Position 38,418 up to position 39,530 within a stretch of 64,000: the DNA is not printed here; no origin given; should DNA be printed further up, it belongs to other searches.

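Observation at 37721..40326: Triplicated EspA/SseB-like candidates upstream of the translocators: a possible needle-extension system in a chlamydial injectisome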

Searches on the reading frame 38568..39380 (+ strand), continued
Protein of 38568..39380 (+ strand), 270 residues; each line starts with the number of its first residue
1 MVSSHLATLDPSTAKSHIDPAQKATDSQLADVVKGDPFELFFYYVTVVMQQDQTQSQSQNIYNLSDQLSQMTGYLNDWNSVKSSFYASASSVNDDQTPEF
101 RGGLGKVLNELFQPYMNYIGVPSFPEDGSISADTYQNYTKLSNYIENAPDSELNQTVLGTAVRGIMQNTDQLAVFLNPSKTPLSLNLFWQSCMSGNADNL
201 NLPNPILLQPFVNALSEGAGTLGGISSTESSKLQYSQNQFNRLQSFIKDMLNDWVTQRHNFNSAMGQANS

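Call 50: find_encoding_contigs(protein=P0015, flank=10000, max_places=2)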
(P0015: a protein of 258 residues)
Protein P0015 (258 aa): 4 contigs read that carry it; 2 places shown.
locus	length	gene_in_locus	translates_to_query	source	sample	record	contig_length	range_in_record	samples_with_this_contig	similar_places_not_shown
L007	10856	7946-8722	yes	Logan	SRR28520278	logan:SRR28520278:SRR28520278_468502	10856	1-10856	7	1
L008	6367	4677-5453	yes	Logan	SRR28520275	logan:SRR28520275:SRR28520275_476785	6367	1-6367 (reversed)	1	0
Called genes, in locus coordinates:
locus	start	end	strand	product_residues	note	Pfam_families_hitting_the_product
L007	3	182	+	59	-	?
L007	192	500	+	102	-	PF01381:HTH_3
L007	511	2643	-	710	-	-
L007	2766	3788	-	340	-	-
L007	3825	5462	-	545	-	PF04888:SseC (faint)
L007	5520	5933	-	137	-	-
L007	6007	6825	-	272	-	-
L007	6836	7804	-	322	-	-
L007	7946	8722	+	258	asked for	-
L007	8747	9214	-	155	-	-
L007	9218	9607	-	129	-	-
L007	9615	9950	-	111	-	-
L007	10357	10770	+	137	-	PF05932:CesT (weak)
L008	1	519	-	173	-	?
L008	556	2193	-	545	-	PF04888:SseC (faint)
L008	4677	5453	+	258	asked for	-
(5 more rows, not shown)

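Call 82: search_protein_families(library=pfam, proteins=[L004:4510-4863:+, L007:9615-9950:-, L004:4864-5247:+, L007:9218-9607:-, L004:5247-5720:+, L007:8747-9214:-], max_evalue=0.5)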
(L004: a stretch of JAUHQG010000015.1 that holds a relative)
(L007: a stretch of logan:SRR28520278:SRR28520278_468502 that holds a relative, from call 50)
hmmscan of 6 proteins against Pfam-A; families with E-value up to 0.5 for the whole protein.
L004:4510-4863:+ (117 aa): 7 families
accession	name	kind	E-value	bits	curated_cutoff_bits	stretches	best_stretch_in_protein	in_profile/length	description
PF00515.34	TPR_1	-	0.044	14.1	27.8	1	92-108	13-29/34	Tetratricopeptide repeat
PF14182.11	YgaB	-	0.062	14.2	27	1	50-105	21-76/77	YgaB-like protein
PF14497.11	GST_C_3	-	0.11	13.2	21.6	1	6-68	39-94/104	Glutathione S-transferase, C-terminal domain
PF13414.12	TPR_11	-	0.12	12.5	26.8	1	93-108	7-22/42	TPR repeat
PF24620.1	DUF7625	-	0.13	12.8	27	1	56-78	17-39/95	Domain of unknown function (DUF7625)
PF00580.27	UvrD-helicase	-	0.13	12.4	23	1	18-113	102-186/271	UvrD/REP helicase N-terminal domain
PF05633.16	ROH1-like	-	0.25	10.8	21.5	1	18-105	277-364/384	Protein ROH1-like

L007:9615-9950:- (111 aa): 6 families
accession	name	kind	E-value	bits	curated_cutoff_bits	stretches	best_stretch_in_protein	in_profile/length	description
PF08673.15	RsbU_N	-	0.012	16.2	25.5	1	3-44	13-56/75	Phosphoserine phosphatase RsbU, N-terminal domain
PF14848.11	HU-DNA_bdg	-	0.012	16.1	30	0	55-94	26-64/124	DNA-binding domain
PF09174.15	Maf1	-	0.09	13.3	28.9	1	47-109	56-121/174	Maf1 regulator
PF18952.6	DUF5696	-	0.11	11.5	25.6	1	3-75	216-284/612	Family of unknown function (DUF5696)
PF03105.24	SPX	-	0.28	11.6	27.8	1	17-80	122-190/340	SPX domain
PF22470.1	Histone_HNS_N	-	0.42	11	24.5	1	5-73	4-71/79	H-NS histone-like proteins, N-terminal domain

L004:4864-5247:+ (127 aa): 3 families
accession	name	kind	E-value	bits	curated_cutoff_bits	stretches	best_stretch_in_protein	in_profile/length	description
PF03979.19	Sigma70_r1_1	-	0.033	14.6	22.5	1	6-45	22-61/81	Sigma-70 factor, region 1.1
PF10487.15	Nup188_N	-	0.038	13.4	22.4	1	37-91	24-83/459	Nucleoporin Nup188, N-terminal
PF19715.4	DUF6210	-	0.14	13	25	1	43-111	27-96/116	Family of unknown function (DUF6210)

L007:9218-9607:- (129 aa): 7 families
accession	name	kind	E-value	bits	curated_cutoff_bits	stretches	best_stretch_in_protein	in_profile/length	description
PF17184.9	Rit1_C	-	0.055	13.3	27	1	36-126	137-225/271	Rit1 N-terminal domain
PF03070.21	TENA_THI-4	-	0.076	13.2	22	1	41-88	57-104/210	TENA/THI-4/PQQC family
PF10078.15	DUF2316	-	0.08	13.7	26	1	42-92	5-55/89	Uncharacterized protein conserved in bacteria (DUF2316)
PF00522.23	VPR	-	0.083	13.4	25.5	0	21-57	25-62/83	VPR/VPX protein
PF13543.13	SAM_KSR1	-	0.16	12.4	22.5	0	63-92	34-64/75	SAM like domain present in kinase suppressor RAS 1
PF07851.19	TMEM120A-B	-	0.4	10.3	29.8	1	38-119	11-94/324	TMEM120A/B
PF06391.18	MAT1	-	0.49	10.7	25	0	27-120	92-185/201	CDK-activating kinase assembly factor MAT1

L004:5247-5720:+ (157 aa): 6 families
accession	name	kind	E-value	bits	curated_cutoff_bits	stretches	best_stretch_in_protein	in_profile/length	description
PF14372.11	hAT-like_RNase-H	-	0.013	16.2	27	1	33-72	12-51/100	hAT-like transposase, RNase-H fold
PF05791.16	Bacillus_HBL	-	0.014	15.7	29.1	1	34-117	82-162/177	Bacillus haemolytic enterotoxin (HBL)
PF22369.2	GLMA_2nd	-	0.028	14.6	27.7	1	97-140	4-47/138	GLMA-like, second domain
PF07476.17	MAAL_C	-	0.053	13.1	27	1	17-71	13-67/249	Methylaspartate ammonia-lyase C-terminus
PF09531.15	Ndc1_Nup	-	0.31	10.1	29.8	1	52-148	337-458/607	Nucleoporin protein Ndc1-Nup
PF02561.19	FliS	-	0.4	11.4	26.7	0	4-69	23-89/115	Flagellar protein FliS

L007:8747-9214:- (155 aa): 2 families
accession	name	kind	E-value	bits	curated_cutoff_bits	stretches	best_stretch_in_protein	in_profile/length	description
PF14372.11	hAT-like_RNase-H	-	0.0051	17.5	27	1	33-74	12-52/100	hAT-like transposase, RNase-H fold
PF03587.19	EMG1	-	0.041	13.8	28.2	1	30-86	92-150/197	EMG1/NEP1 methyltransferase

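Call 86: find_encoding_contigs(protein=P0025, flank=10000, max_places=2)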
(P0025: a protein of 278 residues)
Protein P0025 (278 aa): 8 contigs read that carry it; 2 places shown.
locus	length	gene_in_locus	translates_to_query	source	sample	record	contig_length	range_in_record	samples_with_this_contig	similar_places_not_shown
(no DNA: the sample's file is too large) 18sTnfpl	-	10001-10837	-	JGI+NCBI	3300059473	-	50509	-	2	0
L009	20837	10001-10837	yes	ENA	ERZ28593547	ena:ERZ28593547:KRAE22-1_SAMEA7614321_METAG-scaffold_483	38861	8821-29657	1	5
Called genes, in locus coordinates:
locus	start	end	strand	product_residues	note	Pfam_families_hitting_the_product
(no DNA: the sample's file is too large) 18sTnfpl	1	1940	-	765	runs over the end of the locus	-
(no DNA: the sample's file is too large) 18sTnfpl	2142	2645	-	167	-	-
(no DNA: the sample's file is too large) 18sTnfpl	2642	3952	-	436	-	PF02874:ATP-synt_ab_N (weak), PF00006:ATP-synt_ab, PF18269:T3SS_ATPase_C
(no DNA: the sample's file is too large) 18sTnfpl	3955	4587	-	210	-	PF09392:T3SS_needle_F (faint)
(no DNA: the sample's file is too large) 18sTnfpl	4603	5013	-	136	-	-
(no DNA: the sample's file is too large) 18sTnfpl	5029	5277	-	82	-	-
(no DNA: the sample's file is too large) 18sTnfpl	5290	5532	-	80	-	PF17376:DUF5398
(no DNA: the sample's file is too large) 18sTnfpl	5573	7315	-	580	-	PF16697:Yop-YscD_cpl, PF00498:FHA, PF16697:Yop-YscD_cpl, PF00498:FHA, PF21937:Yop-YscD_ppl_2nd (faint), PF23863:CdsD_PD1, PF22598:CdsD_PD2, PF23862:CdsD_C, +1 more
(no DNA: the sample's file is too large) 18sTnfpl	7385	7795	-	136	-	-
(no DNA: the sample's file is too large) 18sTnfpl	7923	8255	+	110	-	-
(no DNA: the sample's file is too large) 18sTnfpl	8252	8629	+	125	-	-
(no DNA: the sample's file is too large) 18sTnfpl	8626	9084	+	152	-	-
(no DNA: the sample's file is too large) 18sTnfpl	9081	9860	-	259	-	-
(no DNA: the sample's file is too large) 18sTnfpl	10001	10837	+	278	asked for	-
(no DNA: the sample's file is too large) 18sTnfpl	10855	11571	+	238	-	-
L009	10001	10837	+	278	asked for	-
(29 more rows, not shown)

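Call 87: find_encoding_contigs(protein=P0024, flank=10000, max_places=2)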
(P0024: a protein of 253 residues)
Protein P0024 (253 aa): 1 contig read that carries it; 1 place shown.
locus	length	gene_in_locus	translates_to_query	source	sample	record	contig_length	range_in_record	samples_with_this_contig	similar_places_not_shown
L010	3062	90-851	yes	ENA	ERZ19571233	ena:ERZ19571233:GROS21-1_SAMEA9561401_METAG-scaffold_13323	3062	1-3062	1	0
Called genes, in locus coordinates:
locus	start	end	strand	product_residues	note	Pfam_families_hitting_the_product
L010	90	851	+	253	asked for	-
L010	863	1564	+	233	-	-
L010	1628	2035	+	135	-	-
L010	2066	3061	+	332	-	?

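Call 88: find_encoding_contigs(protein=P0023, flank=10000, max_places=2)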
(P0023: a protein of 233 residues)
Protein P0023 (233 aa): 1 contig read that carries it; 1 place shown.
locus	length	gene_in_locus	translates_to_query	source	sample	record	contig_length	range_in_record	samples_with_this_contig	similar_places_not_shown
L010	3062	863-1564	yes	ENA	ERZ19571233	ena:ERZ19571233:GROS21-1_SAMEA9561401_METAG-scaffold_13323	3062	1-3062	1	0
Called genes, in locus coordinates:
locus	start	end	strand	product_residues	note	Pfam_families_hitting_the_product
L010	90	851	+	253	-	-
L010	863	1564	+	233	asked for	-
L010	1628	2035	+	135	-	-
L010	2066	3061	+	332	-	?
